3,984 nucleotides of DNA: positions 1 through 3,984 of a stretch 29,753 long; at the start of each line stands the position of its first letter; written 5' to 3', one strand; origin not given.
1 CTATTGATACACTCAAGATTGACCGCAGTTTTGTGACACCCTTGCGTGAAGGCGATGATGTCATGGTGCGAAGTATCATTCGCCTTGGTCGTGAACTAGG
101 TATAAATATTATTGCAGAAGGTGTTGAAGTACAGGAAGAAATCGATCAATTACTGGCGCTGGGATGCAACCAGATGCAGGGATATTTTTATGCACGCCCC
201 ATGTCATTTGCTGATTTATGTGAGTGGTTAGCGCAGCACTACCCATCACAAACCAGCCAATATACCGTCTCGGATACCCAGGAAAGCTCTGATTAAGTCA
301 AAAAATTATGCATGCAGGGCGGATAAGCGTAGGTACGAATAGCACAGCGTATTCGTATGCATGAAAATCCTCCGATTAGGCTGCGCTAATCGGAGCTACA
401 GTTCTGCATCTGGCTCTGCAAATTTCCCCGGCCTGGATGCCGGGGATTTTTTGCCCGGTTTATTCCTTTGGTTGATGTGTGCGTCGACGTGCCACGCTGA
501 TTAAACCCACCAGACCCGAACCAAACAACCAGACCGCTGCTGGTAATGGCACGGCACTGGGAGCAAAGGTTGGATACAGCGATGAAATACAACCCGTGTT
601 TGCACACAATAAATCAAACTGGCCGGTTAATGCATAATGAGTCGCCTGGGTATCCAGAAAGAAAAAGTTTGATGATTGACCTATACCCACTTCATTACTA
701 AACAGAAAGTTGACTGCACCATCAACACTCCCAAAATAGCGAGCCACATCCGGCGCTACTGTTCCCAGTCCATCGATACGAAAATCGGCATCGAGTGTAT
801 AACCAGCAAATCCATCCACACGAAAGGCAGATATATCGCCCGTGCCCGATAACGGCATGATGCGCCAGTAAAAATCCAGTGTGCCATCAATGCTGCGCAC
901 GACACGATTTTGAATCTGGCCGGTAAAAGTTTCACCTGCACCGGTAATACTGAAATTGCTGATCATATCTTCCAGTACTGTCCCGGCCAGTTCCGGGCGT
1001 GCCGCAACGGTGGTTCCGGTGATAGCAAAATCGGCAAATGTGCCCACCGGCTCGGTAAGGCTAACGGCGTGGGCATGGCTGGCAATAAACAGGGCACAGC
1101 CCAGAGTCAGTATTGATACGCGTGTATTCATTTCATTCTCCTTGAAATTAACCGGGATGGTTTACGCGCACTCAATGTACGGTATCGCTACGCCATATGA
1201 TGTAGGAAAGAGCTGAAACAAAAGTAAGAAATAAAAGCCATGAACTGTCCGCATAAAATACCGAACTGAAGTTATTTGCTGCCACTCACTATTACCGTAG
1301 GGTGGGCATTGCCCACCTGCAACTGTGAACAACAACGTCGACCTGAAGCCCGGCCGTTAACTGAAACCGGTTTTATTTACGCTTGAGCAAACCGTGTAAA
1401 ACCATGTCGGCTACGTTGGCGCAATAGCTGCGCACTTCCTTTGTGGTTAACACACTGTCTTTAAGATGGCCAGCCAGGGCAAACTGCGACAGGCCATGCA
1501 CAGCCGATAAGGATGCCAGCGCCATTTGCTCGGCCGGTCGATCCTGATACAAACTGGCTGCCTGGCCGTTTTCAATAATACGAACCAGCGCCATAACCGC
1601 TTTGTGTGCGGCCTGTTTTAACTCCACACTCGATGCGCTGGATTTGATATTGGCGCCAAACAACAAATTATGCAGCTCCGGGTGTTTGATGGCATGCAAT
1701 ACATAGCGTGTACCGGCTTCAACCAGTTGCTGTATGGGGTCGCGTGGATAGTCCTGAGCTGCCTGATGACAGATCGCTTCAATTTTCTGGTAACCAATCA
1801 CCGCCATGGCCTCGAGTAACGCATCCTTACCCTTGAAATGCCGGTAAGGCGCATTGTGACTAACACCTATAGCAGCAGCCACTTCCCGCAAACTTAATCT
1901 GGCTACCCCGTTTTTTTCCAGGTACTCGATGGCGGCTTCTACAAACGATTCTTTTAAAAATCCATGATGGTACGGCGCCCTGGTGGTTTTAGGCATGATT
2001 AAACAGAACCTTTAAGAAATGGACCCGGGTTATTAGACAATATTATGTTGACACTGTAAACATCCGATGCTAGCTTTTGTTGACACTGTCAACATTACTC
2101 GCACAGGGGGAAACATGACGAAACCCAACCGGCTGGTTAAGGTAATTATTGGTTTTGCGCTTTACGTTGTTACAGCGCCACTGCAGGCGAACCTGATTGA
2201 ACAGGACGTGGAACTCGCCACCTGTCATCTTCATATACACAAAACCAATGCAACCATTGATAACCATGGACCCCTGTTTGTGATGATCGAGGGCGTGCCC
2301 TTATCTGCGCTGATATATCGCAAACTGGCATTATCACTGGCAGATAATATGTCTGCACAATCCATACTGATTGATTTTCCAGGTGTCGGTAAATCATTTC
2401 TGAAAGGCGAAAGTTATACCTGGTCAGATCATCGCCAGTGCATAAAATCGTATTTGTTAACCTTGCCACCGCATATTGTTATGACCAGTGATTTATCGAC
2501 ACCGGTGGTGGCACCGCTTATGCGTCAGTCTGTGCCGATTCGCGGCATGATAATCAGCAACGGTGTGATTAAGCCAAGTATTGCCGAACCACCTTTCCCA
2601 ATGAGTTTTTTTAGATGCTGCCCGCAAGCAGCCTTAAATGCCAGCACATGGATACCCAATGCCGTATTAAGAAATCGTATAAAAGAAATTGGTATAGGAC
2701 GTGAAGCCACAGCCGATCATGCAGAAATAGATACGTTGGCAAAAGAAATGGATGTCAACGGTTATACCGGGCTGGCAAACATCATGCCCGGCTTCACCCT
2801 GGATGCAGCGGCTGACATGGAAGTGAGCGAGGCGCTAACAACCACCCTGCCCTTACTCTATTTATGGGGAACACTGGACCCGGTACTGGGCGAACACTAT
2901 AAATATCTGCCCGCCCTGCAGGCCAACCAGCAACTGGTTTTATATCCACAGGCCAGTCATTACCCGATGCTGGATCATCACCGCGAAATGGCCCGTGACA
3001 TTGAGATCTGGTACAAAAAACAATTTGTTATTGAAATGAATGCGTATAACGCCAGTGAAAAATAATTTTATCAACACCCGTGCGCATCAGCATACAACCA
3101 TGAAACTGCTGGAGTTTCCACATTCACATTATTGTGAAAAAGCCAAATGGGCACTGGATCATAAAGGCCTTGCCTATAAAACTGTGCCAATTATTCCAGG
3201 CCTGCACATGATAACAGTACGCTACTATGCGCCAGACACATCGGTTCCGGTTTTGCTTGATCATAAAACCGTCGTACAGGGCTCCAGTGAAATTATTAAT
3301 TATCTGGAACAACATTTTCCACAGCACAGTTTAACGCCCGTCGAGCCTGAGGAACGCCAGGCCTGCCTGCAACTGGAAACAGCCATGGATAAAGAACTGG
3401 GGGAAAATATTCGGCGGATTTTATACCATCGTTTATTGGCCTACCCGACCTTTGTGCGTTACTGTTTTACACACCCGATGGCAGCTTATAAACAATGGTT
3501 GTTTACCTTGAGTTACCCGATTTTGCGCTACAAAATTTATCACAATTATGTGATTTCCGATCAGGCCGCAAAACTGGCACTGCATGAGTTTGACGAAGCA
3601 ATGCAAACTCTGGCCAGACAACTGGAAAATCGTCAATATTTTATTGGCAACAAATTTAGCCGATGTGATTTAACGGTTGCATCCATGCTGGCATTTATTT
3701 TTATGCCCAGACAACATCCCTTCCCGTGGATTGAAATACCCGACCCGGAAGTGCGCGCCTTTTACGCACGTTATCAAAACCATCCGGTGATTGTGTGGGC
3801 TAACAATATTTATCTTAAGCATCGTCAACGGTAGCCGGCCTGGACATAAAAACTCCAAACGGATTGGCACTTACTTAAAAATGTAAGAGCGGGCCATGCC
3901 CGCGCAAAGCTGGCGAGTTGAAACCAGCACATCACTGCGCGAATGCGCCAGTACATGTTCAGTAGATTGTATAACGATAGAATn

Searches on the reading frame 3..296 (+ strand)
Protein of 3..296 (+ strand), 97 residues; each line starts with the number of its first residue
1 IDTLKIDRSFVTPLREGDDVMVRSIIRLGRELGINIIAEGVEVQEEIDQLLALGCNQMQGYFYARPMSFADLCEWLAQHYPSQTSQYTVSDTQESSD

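Call 8: search_protein_families(library=pfam, proteins=[window:3-296:+], max_evalue=0.001)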
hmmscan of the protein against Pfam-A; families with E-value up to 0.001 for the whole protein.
window:3-296:+ (97 aa): 1 family
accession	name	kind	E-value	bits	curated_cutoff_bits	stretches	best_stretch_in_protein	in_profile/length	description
PF00563.25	EAL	-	3e-17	63.2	31.3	1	1-66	169-236/236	EAL domain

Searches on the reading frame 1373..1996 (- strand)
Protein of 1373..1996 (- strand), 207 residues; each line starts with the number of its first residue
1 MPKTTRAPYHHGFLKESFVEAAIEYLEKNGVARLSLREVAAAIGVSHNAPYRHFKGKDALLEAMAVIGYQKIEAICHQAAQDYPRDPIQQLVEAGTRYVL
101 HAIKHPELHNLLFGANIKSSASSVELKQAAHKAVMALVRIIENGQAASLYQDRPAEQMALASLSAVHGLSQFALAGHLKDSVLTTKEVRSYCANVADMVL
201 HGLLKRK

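Call 8: search_protein_families(library=pfam, proteins=[window:1373-1996:-], max_evalue=0.001)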
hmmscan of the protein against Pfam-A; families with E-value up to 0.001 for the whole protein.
window:1373-1996:- (207 aa): 2 families
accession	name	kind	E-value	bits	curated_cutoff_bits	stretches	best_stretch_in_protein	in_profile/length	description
PF00440.29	TetR_N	-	6.4e-12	45.5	24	1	19-64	2-47/47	Bacterial regulatory proteins, tetR family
PF13305.11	TetR_C_33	-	1.4e-08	35.8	26.8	1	92-179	2-87/103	Tetracyclin repressor-like, C-terminal domain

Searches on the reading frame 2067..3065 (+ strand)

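Call 8: search_protein_families(library=pfam, proteins=[window:2067-3065:+], max_evalue=0.001)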
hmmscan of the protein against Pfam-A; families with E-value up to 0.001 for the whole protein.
window:2067-3065:+ (332 aa): 2 families
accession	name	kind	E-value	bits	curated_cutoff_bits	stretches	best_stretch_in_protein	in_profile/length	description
PF12697.13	Abhydrolase_6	-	3.2e-08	34.9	26.3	1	78-310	8-216/217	Alpha/beta hydrolase family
PF00561.26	Abhydrolase_1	-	6.9e-08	32.9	25.8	0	69-129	1-61/245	alpha/beta hydrolase fold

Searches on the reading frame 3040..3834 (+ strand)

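Call 8: search_protein_families(library=pfam, proteins=[window:3040-3834:+], max_evalue=0.001)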
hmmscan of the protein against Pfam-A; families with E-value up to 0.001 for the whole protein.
window:3040-3834:+ (264 aa): 9 families
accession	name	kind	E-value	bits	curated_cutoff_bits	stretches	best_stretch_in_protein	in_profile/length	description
PF13417.12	GST_N_3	-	2.4e-16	60.2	22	1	23-95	1-73/75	Glutathione S-transferase, N-terminal domain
PF13409.12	GST_N_2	-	5.2e-11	43.4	25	1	28-91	1-69/70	Glutathione S-transferase, N-terminal domain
PF00043.30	GST_C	-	1.8e-05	25.4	20.7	1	174-249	21-93/93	Glutathione S-transferase, C-terminal domain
PF02798.26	GST_N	-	8.3e-05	23.3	20.9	1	20-90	2-75/76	Glutathione S-transferase, N-terminal domain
PF14497.11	GST_C_3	-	0.00014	22.4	21.6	1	178-251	25-97/104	Glutathione S-transferase, C-terminal domain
PF10568.15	Tom37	-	0.00027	21.7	25.1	0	64-147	26-111/124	Outer mitochondrial membrane transport complex protein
PF17171.9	GST_C_6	-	0.00041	20.5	28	0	185-223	2-41/64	Glutathione S-transferase, C-terminal domain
PF17172.10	GST_N_4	-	0.00051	21.1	30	0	64-127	29-92/99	Glutathione S-transferase N-terminal domain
PF13410.11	GST_C_2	-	0.00055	20.4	24.9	0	179-244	6-69/69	Glutathione S-transferase, C-terminal domain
